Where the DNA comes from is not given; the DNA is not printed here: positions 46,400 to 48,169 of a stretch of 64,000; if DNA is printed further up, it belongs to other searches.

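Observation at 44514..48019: Paired-DUF262 cassette: a DUF262-only protein translationally coupled to a DUF262+DUF1524 nuclease, a candidate undescribed defence system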

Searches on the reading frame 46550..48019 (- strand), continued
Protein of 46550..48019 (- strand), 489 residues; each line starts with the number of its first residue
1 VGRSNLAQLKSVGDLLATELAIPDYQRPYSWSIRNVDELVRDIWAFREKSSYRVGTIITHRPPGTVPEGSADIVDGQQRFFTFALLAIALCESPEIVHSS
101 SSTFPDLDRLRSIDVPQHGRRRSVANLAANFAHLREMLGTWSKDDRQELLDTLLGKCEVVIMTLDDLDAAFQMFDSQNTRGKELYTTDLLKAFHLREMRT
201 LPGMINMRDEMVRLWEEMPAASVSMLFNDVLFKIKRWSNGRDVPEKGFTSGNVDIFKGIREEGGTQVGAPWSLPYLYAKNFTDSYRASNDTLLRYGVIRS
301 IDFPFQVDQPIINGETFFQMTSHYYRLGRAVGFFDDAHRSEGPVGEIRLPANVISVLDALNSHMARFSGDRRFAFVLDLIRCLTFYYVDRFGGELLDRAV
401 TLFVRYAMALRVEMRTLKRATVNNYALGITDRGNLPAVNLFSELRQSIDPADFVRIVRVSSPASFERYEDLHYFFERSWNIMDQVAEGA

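Call 27: find_homologous_proteins(query=A2, max_evalue=1e-20)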
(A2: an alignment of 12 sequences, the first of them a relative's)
Query A2 (12 sequences) (476 aa, profile of the alignment): 5275 proteins with E <= 1e-20 among 8000 candidates; the best 120 are listed.
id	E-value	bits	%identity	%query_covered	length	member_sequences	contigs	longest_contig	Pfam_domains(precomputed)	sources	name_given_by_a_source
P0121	3.4e-253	859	81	99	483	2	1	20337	PF25202.2,PF03235.20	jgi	jgi:hypothetical protein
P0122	4.8e-253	858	77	100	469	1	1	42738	PF25202.2,PF03235.20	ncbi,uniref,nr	ncbi:DUF262 domain-containing protein [uncultured Photobacterium sp.]|uniref:DUF262 domain-containin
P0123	3.4e-252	856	74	99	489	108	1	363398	PF25202.2,PF03235.20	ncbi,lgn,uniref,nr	ncbi:DUF262 domain-containing protein [Vibrio campbellii]|uniref:DUF262 domain-containing protein n=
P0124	5.5e-250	848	75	99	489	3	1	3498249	PF25202.2,PF03235.20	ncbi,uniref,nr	ncbi:DUF262 domain-containing protein [Vibrio natriegens]|uniref:DUF262 domain-containing protein n=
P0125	1.6e-249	847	75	99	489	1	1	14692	PF25202.2,PF03235.20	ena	-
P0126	3.4e-248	842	98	100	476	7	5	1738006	PF25202.2,PF03235.20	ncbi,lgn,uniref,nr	ncbi:DUF262 domain-containing protein [Vibrio cyclitrophicus]|uniref:DUF262 domain-containing protei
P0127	5.7e-248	842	81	100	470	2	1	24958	PF25202.2,PF03235.20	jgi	jgi:hypothetical protein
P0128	7.3e-248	841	75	100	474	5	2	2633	PF25202.2,PF03235.20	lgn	-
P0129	8.9e-248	841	80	100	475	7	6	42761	PF25202.2,PF03235.20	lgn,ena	-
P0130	1.3e-247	840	85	99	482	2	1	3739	PF25202.2,PF03235.20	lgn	-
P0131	1.4e-246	837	86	99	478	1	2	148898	PF25202.2,PF03235.20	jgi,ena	jgi:hypothetical protein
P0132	1.5e-246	837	83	100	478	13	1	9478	PF25202.2,PF03235.20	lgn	-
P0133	1.8e-246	837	86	99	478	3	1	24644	PF25202.2,PF03235.20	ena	-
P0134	2.0e-246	837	86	99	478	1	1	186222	PF25202.2,PF03235.20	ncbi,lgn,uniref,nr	ncbi:hypothetical protein AN391_00729 [Pseudoalteromonas sp. P1-13-1a]|uniref:DUF262 domain-containi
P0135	2.2e-246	836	86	99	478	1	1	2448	PF25202.2,PF03235.20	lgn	-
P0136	2.4e-246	836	86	99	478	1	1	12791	PF25202.2,PF03235.20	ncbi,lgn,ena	-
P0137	2.4e-246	836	86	99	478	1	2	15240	PF25202.2,PF03235.20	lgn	-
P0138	2.6e-246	836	86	99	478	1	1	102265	PF25202.2,PF03235.20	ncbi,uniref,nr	ncbi:hypothetical protein CWC02_18855 [Pseudoalteromonas sp. S2721]|uniref:DUF262 domain-containing 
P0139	3.6e-246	836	85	99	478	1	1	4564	PF25202.2,PF03235.20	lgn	-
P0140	5.3e-246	835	85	99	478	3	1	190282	PF25202.2,PF03235.20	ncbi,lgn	-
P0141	5.4e-246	835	85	99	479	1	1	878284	PF25202.2,PF03235.20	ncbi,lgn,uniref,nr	ncbi:DUF262 domain-containing protein [Glaciecola sp. KUL10]|uniref:DUF262 domain-containing protein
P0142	1.1e-245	834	86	99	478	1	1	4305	PF25202.2,PF03235.20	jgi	jgi:hypothetical protein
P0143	1.2e-245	834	85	99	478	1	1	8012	PF25202.2,PF03235.20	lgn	-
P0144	1.3e-245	834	86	99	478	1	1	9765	PF25202.2,PF03235.20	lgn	-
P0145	1.9e-245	833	86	99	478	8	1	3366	PF25202.2,PF03235.20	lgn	-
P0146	2.7e-245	833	86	99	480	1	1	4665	PF25202.2,PF03235.20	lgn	-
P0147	2.9e-245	833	86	99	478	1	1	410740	PF25202.2,PF03235.20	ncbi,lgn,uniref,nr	ncbi:DUF262 domain-containing protein [Pseudoalteromonas sp. SG43-4]|uniref:DUF262 domain-containing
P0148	3.9e-245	832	86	100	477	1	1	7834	PF25202.2,PF03235.20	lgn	-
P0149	4.7e-245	832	86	99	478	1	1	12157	PF25202.2,PF03235.20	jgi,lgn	-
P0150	4.7e-245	832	85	100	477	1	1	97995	PF25202.2,PF03235.20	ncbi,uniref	ncbi:DUF262 domain-containing protein [Pseudoalteromonas sp. XMcav1-K]|uniref:DUF262 domain-containi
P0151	5.4e-245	832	84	100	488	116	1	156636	PF25202.2,PF03235.20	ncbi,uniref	ncbi:DUF262 domain-containing protein [Proteus mirabilis]|uniref:DUF262 domain-containing protein n=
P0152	9.5e-245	831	80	100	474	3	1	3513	PF25202.2,PF03235.20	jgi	-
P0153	1.0e-244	831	86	100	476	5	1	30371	PF25202.2,PF03235.20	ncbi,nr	ncbi:DUF262 domain-containing protein [Vibrio vulnificus]|nr:DUF262 domain-containing protein [Vibri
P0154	1.6e-244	830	86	100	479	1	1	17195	PF25202.2,PF03235.20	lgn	-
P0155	1.9e-244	830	85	100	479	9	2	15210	PF25202.2,PF03235.20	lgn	-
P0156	3.2e-244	829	84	100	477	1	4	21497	PF25202.2,PF03235.20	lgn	-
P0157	3.8e-244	829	84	100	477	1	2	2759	PF25202.2,PF03235.20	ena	-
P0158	1.3e-243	827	85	100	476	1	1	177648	PF25202.2,PF03235.20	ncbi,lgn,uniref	ncbi:DUF262 domain-containing protein [Thalassotalea litorea]|uniref:DUF262 domain-containing protei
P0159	1.4e-243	827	84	100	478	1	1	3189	PF25202.2,PF03235.20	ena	-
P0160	2.3e-243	826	78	100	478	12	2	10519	PF25202.2,PF03235.20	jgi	jgi:hypothetical protein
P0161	2.5e-243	826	86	100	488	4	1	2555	PF25202.2,PF03235.20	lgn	-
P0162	3.2e-243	826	72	100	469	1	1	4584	PF25202.2,PF03235.20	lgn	-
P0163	3.7e-243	826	83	100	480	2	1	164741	PF25202.2,PF03235.20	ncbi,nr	ncbi:DUF262 domain-containing protein [Proteus mirabilis]|nr:DUF262 domain-containing protein [Prote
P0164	4.2e-243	826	83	100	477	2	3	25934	PF25202.2,PF03235.20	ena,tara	tara:strand:- start:37 stop:1470 length:1434 start_codon:yes stop_codon:yes gene_type:complete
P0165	2.6e-242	823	80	100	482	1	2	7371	PF25202.2,PF03235.20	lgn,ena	-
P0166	6.2e-242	822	83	99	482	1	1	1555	PF25202.2,PF03235.20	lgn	-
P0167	1.4e-241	821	84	100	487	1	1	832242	PF25202.2,PF03235.20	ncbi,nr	ncbi:DUF262 domain-containing protein [Pseudoalteromonas sp. SCSIO 43101]|nr:DUF262 domain-containin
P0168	2.6e-241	820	65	100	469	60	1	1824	PF25202.2,PF03235.20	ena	-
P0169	2.8e-241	820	84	100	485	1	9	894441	PF25202.2,PF03235.20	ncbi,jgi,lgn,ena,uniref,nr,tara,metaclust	ncbi:MAG: hypothetical protein CMK65_09250 [Pseudoalteromonas sp.]|uniref:DUF262 domain-containing p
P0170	5.3e-241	819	71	99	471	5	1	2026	PF25202.2,PF03235.20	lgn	-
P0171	9.1e-241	818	83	100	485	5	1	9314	PF25202.2,PF03235.20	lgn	-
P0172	9.7e-241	818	71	100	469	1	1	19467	PF25202.2,PF03235.20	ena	-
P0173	2.6e-240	816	86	97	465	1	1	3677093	PF25202.2,PF03235.20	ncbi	-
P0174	4.5e-240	816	58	99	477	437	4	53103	PF25202.2,PF03235.20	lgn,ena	-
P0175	1.2e-239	814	58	100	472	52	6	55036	PF25202.2,PF03235.20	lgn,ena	-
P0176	1.9e-239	814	82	100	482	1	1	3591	PF25202.2,PF03235.20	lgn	-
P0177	2.1e-239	813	70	100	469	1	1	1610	PF25202.2,PF03235.20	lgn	-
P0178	2.3e-239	813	82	99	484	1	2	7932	PF25202.2,PF03235.20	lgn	-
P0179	4.4e-239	812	81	99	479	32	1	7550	PF25202.2,PF03235.20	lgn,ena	-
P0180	5.7e-239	812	81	99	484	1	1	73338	PF25202.2,PF03235.20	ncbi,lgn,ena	-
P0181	7.2e-239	812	56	100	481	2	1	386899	PF25202.2,PF03235.20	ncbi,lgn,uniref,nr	ncbi:uncharacterized protein DUF262 [Vogesella indigofera]|uniref:Uncharacterized protein DUF262 n=1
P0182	7.5e-239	812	70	99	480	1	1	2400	PF25202.2,PF03235.20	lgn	-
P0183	8.3e-239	811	71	100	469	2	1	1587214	PF25202.2,PF03235.20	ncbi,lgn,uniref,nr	ncbi:DUF262 domain-containing protein [Undibacterium pigrum]|uniref:Uncharacterized protein DUF262 n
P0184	2.0e-238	810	57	99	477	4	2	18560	PF25202.2,PF03235.20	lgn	-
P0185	2.6e-238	810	80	99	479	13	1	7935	PF25202.2,PF03235.20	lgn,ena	-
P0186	6.7e-238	808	67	100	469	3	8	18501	PF25202.2,PF03235.20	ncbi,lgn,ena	-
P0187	7.2e-238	808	81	100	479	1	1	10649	PF25202.2,PF03235.20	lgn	-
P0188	8.5e-238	808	58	99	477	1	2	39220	PF25202.2,PF03235.20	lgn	-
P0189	1.7e-237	807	57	99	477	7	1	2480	PF25202.2,PF03235.20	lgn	-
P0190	2.3e-237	807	68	100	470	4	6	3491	PF25202.2,PF03235.20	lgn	-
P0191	3.2e-237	806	80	100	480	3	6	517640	PF25202.2,PF03235.20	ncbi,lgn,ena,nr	ncbi:TPA: DUF262 domain-containing protein [Providencia alcalifaciens]|nr:DUF262 domain-containing p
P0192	5.3e-237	805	68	100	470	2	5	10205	PF25202.2,PF03235.20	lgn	-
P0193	8.7e-237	805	57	99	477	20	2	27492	PF25202.2,PF03235.20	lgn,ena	-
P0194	1.0e-236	805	67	100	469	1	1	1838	PF25202.2,PF03235.20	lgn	-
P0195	2.0e-236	804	57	99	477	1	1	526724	PF25202.2,PF03235.20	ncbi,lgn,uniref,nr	ncbi:DUF262 domain-containing protein [Enterobacter kobei]|uniref:DUF262 domain-containing protein n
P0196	2.1e-236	804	71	100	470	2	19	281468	PF25202.2,PF03235.20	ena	-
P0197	2.1e-236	804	58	99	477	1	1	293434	PF25202.2,PF03235.20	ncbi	-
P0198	2.2e-236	803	60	100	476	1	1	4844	PF25202.2,PF03235.20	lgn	-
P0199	2.2e-236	803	58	99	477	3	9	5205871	PF25202.2,PF03235.20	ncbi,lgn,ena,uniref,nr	ncbi:TPA: DUF262 domain-containing protein [Klebsiella pneumoniae subsp. pneumoniae]|uniref:DUF262 d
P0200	2.3e-236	803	63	99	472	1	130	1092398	PF25202.2,PF03235.20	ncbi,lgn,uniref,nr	ncbi:TPA: DUF262 domain-containing protein [Vibrio parahaemolyticus]|uniref:DUF262 domain-containing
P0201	3.2e-236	803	64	99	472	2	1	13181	PF25202.2,PF03235.20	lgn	-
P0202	3.5e-236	803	58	99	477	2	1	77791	PF25202.2,PF03235.20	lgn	-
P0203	3.5e-236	803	59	99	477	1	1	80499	PF25202.2,PF03235.20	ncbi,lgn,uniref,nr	ncbi:DUF262 domain-containing protein [Serratia fonticola]|uniref:DUF262 domain-containing protein n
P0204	4.1e-236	803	64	99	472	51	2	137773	PF25202.2,PF03235.20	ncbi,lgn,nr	ncbi:TPA: DUF262 domain-containing protein [Vibrio vulnificus]|nr:DUF262 domain-containing protein [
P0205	4.8e-236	802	59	100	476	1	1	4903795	PF25202.2,PF03235.20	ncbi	ncbi:DUF262 domain-containing protein [Cupriavidus basilensis]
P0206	7.1e-236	802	57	99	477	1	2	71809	PF25202.2,PF03235.20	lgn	-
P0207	9.6e-236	801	67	100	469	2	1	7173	PF25202.2,PF03235.20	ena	-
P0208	1.1e-235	801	63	99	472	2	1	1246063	PF25202.2,PF03235.20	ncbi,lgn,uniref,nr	ncbi:DUF262 domain-containing protein [Shewanella algae]|uniref:DUF262 domain-containing protein n=1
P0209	1.5e-235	801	64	99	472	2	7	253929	PF25202.2,PF03235.20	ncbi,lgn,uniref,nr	ncbi:TPA: DUF262 domain-containing protein [Vibrio parahaemolyticus]|uniref:DUF262 domain-containing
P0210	1.5e-235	801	58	100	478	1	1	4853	PF25202.2,PF03235.20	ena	-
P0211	2.3e-235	800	71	100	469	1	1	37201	PF25202.2,PF03235.20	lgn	-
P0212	2.4e-235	800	57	99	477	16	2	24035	PF25202.2,PF03235.20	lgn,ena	-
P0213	2.4e-235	800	57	100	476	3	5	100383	PF25202.2,PF03235.20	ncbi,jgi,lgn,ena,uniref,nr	ncbi:DUF262 domain-containing protein [Burkholderia ambifaria]|jgi:hypothetical protein|uniref:DUF26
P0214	3.3e-235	800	56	99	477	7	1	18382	PF25202.2,PF03235.20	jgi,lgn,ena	-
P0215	3.4e-235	800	57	100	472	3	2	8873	PF25202.2,PF03235.20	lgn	-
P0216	3.7e-235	799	59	99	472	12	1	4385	PF25202.2,PF03235.20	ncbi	-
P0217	4.4e-235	799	58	99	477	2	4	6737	PF25202.2,PF03235.20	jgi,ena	-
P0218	6.8e-235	799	58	99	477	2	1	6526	PF25202.2,PF03235.20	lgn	-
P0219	8.8e-235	798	57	100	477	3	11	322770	PF25202.2,PF03235.20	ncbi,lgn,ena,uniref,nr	ncbi:DUF262 domain-containing protein [Klebsiella sp. JB_Kp045]|uniref:DUF262 domain-containing prot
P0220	1.1e-234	798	57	100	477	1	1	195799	PF25202.2,PF03235.20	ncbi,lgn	ncbi:DUF262 domain-containing protein [Klebsiella aerogenes]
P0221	1.5e-234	797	57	100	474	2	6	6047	PF25202.2,PF03235.20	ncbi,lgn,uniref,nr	ncbi:DUF262 domain-containing protein [Fluviibacter phosphoraccumulans]|uniref:DUF262 domain-contain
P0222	1.5e-234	797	63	100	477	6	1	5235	PF25202.2,PF03235.20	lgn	-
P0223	1.6e-234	797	55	100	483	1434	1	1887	PF25202.2,PF03235.20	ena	-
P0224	2.0e-234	797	63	100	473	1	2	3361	PF25202.2,PF03235.20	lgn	-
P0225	2.4e-234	797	69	100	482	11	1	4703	PF25202.2,PF03235.20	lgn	-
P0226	2.4e-234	797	79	100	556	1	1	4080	PF25202.2,PF03235.20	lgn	-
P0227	3.8e-234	796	58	100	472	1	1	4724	PF25202.2,PF03235.20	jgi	-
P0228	3.9e-234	796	68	100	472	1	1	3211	PF25202.2,PF03235.20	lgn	-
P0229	4.2e-234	796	68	100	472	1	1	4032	PF25202.2,PF03235.20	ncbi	-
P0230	5.2e-234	796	67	100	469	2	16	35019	PF25202.2,PF03235.20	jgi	jgi:hypothetical protein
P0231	7.7e-234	795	58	100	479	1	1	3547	PF25202.2,PF03235.20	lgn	-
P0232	8.0e-234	795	59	99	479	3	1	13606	PF25202.2,PF03235.20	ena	-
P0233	8.3e-234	795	67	99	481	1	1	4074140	PF25202.2,PF03235.20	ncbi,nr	ncbi:DUF262 domain-containing protein [Ectothiorhodospiraceae bacterium BW-2]|nr:DUF262 domain-conta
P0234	3.3e-233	793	68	100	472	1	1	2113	PF25202.2,PF03235.20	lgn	-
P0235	3.5e-233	793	59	99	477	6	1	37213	PF25202.2,PF03235.20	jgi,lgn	jgi:hypothetical protein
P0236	4.3e-233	793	55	100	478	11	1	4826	PF25202.2,PF03235.20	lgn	-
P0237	6.5e-233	792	59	99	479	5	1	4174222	PF25202.2,PF03235.20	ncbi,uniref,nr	ncbi:hypothetical protein AN401_09100 [Zobellella denitrificans]|uniref:Uncharacterized protein n=1 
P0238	6.9e-233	792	71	100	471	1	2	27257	PF25202.2,PF03235.20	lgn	-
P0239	9.0e-233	792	59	99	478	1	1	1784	PF25202.2,PF03235.20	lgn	-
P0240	1.0e-232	791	61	100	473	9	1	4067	PF25202.2,PF03235.20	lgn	-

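Call 28: list_cluster_members(proteins=[P0223, P0174, P0175])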
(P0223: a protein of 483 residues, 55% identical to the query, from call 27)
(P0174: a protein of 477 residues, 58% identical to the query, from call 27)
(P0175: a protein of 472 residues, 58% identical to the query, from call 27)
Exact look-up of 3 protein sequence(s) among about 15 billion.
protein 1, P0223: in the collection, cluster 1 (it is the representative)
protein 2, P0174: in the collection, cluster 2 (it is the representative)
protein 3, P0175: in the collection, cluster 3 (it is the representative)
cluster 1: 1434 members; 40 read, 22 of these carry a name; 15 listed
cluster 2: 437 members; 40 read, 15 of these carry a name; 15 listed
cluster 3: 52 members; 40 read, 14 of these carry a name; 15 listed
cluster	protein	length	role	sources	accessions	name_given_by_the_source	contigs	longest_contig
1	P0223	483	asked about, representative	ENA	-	-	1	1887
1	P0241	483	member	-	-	DUF262 domain-containing protein [Klebsiella pneumoniae] | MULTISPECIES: DUF262 domain-containing protein [Gammaproteobacteria]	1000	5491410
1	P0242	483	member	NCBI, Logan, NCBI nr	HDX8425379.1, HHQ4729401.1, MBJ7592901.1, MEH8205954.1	DUF262 domain-containing protein [Aeromonas sp. s12] | DUF262 domain-containing protein [Aeromonas veronii]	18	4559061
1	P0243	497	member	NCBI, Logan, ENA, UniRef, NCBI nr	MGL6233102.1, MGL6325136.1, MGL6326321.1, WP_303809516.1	DUF262 domain-containing protein [Aeromonas rivipollensis] | DUF262 domain-containing protein n=1 Tax=Aeromonas rivipollensis TaxID=948519 ... | DUF262 domain-containing protein [Aeromonas media]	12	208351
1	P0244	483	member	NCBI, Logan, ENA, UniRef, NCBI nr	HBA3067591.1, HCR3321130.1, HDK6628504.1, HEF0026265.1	DUF262 domain-containing protein [Escherichia coli] | DUF262 domain-containing protein n=1 Tax=Citrobacter braakii TaxID=57706 ... | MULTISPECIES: DUF262 domain-containing protein [Citrobacter freundii complex]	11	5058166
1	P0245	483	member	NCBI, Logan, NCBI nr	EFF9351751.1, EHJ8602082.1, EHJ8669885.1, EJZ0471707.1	DUF262 domain-containing protein [Escherichia coli]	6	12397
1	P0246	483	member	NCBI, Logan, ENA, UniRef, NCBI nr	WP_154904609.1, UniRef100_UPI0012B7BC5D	DUF262 domain-containing protein [Klebsiella michiganensis] | DUF262 domain-containing protein n=1 Tax=Klebsiella michiganensis TaxID=1134687 ...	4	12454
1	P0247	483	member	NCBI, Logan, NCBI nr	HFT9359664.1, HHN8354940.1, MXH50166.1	TPA: DUF262 domain-containing protein [Shigella flexneri] | DUF262 domain-containing protein [Escherichia coli]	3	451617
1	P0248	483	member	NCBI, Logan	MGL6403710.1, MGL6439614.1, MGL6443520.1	DUF262 domain-containing protein [Aeromonas hydrophila]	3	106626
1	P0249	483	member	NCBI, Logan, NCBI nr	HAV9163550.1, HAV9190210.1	TPA: DUF262 domain-containing protein [Escherichia coli] | DUF262 domain-containing protein [Escherichia coli]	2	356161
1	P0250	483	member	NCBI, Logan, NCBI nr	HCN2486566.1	TPA: DUF262 domain-containing protein [Escherichia coli] | DUF262 domain-containing protein [Escherichia coli]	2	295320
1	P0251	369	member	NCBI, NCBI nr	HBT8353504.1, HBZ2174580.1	TPA: DUF262 domain-containing protein, partial [Klebsiella pneumoniae] | DUF262 domain-containing protein [Klebsiella pneumoniae]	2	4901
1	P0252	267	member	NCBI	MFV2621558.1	hypothetical protein ACNIU0_25890, partial [Escherichia coli]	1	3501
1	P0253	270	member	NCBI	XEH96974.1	DUF262 domain-containing protein [Escherichia coli]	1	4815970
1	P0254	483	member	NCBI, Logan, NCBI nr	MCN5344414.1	DUF262 domain-containing protein [Escherichia coli]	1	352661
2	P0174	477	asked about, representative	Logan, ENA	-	-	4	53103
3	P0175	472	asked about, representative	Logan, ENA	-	-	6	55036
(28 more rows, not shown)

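Call 38: search_solved_structures(query=A1, max_evalue=0.01)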
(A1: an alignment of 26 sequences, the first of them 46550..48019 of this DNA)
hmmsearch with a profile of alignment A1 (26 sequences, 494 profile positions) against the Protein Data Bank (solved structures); distinct sequences matched with E-value up to 0.01: 5.
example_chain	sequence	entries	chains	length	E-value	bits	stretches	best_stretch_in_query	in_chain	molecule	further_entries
20yv_A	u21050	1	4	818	5.6e-17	64.8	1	32-108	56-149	DUF262 domain-containing protein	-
6jiv_D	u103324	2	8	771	1.2e-15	60.5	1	23-111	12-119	SspE protein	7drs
20yw_A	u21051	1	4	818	1.8e-15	59.9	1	32-108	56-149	DUF262 domain-containing protein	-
9jfl_B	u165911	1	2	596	3.6e-15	58.9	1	19-115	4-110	DUF262 domain-containing protein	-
7drr_D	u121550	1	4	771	4.3e-14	55.3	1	23-111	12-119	SspE protein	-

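Call 43: find_encoding_contigs(protein=P0001, flank=10000, max_places=3)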
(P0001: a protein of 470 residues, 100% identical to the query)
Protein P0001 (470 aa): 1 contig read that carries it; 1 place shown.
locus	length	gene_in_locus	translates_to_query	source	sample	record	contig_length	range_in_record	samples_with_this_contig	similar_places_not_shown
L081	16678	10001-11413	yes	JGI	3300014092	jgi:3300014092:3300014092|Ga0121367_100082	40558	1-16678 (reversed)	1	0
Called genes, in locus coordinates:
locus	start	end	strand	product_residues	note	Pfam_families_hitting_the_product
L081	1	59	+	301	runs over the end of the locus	PF00702:Hydrolase, PF08282:Hydrolase_3, PF12710:HAD (faint), PF05116:S6PP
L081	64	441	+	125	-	-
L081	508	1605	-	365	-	PF00296:Bac_luciferase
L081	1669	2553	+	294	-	PF00459:Inositol_P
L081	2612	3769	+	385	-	PF02771:Acyl-CoA_dh_N, PF02770:Acyl-CoA_dh_M, PF00441:Acyl-CoA_dh_1, PF08028:Acyl-CoA_dh_2, PF22924:ACOX_C_alpha1 (weak)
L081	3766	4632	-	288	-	PF00440:TetR_N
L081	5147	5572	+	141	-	PF00583:Acetyltransf_1, PF13508:Acetyltransf_7 (weak)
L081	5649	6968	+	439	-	PF00202:Aminotran_3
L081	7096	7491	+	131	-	PF06339:Ectoine_synth, PF07883:Cupin_2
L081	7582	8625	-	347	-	PF10094:DUF2332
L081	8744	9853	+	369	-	PF13409:GST_N_2, PF00043:GST_C (weak), PF13410:GST_C_2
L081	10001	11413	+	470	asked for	PF03235:GmrSD_N, PF25202:DUF7834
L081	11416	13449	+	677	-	PF03235:GmrSD_N, PF07510:GmrSD_C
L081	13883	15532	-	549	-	PF00501:AMP-binding, PF13193:AMP-binding_C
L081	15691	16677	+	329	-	?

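Call 54: predict_structure(alignment_id=A3)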
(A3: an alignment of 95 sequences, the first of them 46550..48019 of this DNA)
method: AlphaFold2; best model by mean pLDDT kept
length: 489 residues; sequences in the alignment: 95
mean_pLDDT: 90.2   pTM: 0.84
mean pLDDT of the five models: 90.2, 89.6, 89.1, 88.9, 88.8
residues with pLDDT >= 90: 371; 70-90: 78; 50-70: 34; < 50: 6
segments of 3 or more residues with pLDDT < 50: none
pLDDT, mean of each block of 10 residues (from residue 1): 73 96 94 96 93 95 87 96 97 81 84 96 98 97 96 96 92 72 77 86 86 95 96 98 95 91 78 95 96 96 95 95 94 79 69 91 88 94 97 95 96 94 97 92 97 91 91 80 56
secondary structure, 60 per line:
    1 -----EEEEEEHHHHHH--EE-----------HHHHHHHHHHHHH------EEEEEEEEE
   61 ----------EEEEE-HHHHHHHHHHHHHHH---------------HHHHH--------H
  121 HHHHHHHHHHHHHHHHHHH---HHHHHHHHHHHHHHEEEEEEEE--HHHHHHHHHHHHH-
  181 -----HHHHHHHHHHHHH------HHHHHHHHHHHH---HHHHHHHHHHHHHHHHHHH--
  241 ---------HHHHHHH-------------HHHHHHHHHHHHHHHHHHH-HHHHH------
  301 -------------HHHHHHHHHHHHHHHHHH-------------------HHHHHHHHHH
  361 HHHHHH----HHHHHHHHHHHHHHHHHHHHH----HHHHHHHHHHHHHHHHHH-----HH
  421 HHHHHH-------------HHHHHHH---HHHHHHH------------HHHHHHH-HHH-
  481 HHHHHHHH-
elements in order: E6-11 H12-17 H33-45 E52-60 E71-75 H77-91 H107-111 H120-139 H143-156 E157-164 H167-179 H186-198 H205-216 H220-238 H250-256 H270-288 H290-294 H314-331 H351-366 H371-391 H396-413 H419-426 H440-446 H450-456 H469-475 H481-488
